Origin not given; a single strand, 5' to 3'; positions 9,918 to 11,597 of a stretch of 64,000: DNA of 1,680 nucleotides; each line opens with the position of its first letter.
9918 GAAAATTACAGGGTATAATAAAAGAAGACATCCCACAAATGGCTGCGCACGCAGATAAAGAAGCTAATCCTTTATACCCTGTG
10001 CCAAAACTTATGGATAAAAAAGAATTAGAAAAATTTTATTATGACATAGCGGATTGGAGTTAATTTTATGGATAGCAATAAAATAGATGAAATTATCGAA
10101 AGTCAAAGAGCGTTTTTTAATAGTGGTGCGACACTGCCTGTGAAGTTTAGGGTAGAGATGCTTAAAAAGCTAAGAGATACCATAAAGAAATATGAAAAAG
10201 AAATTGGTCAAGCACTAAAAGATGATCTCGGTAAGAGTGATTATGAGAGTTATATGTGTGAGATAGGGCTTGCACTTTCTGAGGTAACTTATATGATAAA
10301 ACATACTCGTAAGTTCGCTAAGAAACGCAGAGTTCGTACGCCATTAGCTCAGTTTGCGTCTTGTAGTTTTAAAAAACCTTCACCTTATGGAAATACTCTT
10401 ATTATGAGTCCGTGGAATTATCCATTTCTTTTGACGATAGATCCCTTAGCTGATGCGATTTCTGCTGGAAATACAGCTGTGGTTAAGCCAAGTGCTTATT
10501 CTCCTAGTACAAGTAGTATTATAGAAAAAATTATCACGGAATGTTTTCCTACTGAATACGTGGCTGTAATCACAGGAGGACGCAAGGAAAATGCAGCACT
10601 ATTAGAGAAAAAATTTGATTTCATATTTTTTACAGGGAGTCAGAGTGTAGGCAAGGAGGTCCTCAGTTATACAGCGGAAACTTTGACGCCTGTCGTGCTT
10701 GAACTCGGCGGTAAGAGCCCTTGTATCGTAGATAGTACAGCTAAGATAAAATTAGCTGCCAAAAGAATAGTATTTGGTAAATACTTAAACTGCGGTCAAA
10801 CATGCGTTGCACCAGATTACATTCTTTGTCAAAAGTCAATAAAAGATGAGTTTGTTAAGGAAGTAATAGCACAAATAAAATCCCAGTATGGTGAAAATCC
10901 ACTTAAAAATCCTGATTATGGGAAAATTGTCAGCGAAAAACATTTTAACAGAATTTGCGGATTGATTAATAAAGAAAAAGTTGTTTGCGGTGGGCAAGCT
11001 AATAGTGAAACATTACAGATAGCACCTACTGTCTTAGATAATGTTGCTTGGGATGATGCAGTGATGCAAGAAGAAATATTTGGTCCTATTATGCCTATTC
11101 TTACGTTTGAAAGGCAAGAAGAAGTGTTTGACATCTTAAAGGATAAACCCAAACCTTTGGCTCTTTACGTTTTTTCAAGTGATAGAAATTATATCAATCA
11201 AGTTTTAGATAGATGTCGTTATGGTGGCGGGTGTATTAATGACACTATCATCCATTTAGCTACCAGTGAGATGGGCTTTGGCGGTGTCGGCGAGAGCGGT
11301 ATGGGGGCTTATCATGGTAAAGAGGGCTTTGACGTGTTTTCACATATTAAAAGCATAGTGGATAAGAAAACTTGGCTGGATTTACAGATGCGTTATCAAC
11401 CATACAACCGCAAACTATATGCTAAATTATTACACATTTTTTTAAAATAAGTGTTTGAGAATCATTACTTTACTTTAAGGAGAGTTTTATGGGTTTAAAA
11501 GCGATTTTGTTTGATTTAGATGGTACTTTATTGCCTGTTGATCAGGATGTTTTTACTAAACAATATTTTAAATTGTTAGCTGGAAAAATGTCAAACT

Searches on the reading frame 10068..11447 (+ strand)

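Call 8: search_protein_families(library=pfam, proteins=[window:10068-11447:+])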
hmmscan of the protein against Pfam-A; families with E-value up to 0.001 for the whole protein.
window:10068-11447:+ (460 aa): 1 family
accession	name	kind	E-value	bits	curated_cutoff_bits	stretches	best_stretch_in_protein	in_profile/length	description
PF00171.27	Aldedh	-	8.7e-92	308.5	23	1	2-430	27-461/461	Aldehyde dehydrogenase family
